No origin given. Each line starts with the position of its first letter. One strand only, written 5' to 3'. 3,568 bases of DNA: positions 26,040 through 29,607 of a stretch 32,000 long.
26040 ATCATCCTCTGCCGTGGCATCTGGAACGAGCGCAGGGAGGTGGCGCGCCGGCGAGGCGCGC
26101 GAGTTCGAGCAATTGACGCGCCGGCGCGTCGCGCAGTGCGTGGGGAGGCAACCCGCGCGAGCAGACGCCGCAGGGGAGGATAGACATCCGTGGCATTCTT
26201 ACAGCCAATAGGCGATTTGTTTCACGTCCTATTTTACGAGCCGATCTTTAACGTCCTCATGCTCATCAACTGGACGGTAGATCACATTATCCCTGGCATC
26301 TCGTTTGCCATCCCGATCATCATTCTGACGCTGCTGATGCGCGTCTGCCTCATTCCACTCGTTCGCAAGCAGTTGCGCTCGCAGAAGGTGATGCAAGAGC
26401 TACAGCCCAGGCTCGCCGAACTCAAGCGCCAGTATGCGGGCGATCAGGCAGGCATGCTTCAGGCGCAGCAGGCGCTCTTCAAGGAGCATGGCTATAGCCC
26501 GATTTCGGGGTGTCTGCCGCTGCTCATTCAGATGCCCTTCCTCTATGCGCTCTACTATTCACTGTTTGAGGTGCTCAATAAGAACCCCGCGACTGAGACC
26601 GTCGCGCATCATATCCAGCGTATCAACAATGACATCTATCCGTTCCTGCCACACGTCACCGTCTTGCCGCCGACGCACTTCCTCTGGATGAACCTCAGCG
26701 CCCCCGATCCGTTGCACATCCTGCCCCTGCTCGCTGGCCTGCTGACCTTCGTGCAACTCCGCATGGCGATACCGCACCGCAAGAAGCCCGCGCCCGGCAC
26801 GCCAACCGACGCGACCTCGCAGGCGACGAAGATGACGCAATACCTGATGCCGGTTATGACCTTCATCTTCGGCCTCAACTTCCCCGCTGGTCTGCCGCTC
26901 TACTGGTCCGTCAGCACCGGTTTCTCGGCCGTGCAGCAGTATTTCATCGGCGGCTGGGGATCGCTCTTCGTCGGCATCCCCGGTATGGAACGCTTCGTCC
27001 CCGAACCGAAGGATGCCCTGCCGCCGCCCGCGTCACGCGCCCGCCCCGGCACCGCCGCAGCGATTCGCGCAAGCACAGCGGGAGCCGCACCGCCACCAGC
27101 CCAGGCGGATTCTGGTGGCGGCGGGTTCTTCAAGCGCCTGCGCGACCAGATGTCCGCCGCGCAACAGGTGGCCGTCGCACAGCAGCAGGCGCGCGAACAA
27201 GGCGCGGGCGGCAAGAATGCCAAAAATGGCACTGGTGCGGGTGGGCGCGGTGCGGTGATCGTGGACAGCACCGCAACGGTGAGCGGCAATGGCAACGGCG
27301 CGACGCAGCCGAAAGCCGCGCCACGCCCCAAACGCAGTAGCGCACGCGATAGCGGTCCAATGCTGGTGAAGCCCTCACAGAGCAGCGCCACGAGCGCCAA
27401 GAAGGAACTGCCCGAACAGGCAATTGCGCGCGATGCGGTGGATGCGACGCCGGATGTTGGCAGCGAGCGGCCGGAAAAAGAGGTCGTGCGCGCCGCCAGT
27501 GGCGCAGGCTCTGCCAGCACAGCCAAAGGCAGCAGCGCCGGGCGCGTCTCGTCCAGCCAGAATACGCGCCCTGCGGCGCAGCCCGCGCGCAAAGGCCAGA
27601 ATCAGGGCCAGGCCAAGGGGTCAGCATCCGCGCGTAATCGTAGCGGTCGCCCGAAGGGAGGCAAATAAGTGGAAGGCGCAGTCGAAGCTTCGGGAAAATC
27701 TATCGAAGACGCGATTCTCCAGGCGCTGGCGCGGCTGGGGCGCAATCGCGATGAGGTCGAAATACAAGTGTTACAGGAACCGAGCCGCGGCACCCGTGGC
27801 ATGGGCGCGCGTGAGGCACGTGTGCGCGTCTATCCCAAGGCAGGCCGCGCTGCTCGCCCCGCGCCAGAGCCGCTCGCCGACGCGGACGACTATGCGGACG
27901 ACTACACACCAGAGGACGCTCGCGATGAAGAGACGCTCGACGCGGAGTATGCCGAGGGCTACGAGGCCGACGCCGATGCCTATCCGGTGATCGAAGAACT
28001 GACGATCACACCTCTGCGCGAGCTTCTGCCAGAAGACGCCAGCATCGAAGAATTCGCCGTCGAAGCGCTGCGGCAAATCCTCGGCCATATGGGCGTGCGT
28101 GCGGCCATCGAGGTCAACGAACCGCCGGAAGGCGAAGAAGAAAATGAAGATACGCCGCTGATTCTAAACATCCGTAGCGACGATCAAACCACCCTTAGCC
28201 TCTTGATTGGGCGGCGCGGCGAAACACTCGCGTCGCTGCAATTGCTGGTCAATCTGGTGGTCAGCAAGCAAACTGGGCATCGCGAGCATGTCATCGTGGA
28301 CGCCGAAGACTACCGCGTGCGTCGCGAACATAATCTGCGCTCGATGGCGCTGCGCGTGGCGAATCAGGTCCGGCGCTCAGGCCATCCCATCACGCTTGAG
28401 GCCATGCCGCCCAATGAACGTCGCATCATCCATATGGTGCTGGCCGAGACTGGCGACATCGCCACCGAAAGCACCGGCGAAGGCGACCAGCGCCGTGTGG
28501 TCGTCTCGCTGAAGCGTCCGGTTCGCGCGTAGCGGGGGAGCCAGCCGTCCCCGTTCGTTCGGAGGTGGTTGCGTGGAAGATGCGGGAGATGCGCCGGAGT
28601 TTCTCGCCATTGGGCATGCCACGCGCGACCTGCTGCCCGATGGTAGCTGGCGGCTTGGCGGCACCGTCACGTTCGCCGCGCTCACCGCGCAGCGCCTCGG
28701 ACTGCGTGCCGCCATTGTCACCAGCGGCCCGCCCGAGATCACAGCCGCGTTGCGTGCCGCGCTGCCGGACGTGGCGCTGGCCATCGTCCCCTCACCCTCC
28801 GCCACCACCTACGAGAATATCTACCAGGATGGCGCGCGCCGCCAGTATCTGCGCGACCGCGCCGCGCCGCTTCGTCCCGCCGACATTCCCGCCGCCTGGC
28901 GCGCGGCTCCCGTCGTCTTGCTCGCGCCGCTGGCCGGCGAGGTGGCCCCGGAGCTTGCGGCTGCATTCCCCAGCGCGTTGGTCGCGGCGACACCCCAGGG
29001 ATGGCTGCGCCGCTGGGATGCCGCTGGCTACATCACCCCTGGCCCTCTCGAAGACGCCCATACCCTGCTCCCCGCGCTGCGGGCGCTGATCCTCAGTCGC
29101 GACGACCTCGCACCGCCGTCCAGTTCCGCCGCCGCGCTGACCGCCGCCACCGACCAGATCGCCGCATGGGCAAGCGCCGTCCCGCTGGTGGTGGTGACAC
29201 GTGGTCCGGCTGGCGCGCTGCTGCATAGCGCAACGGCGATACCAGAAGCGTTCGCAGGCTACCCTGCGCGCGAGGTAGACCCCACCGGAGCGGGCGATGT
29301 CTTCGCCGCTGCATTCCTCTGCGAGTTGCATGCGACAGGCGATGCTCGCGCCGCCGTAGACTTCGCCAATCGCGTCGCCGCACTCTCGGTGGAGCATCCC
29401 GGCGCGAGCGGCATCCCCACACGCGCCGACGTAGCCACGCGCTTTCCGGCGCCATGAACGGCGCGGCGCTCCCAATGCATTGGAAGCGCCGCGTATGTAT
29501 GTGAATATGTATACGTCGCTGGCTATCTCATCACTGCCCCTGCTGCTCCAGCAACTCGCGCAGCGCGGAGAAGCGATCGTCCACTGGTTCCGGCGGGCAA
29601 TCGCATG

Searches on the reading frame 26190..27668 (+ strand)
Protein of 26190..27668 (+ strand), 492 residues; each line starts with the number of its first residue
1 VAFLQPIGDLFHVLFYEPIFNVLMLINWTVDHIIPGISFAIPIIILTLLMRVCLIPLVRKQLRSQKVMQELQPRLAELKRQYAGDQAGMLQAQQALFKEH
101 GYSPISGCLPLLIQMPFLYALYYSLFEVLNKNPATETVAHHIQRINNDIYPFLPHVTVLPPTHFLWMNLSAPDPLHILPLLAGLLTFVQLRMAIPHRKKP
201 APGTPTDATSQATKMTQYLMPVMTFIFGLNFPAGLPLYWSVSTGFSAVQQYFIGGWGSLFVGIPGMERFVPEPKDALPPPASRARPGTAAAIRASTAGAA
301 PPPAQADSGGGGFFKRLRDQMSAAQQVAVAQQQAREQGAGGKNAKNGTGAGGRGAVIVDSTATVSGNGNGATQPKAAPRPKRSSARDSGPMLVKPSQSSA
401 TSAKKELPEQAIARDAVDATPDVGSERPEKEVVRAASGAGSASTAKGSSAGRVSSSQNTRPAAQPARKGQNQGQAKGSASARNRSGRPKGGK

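Call 79: search_protein_families(library=pfam, proteins=[window:26190-27668:+], max_evalue=0.001)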
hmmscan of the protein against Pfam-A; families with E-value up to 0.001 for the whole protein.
window:26190-27668:+ (492 aa): 1 family
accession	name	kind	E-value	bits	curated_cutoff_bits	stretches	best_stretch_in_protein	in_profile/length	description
PF02096.25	60KD_IMP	-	7.5e-49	166.3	35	1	40-253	2-161/163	60Kd inner membrane protein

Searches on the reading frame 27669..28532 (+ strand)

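Call 79: search_protein_families(library=pfam, proteins=[window:27669-28532:+], max_evalue=0.001)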
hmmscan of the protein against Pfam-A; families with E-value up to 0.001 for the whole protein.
window:27669-28532:+ (287 aa): 3 families
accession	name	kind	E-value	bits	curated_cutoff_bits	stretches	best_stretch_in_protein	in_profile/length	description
PF01424.28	R3H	-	2.6e-18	66.2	26.8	1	222-280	2-59/60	R3H domain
PF14804.11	Jag_N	-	1.8e-14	54.3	25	1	8-55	2-49/50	Jag N-terminus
PF13083.13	KH_KhpA-B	-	1.4e-08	34.9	32.1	1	145-205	16-68/73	KhpA/KhpB, KH domain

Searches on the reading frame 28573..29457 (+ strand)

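Call 79: search_protein_families(library=pfam, proteins=[window:28573-29457:+], max_evalue=0.001)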
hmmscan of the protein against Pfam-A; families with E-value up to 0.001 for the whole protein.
window:28573-29457:+ (294 aa): 1 family
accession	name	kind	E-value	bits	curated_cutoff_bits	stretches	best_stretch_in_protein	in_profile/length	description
PF00294.29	PfkB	-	8.8e-17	61.8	25.8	1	160-280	175-297/302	pfkB family carbohydrate kinase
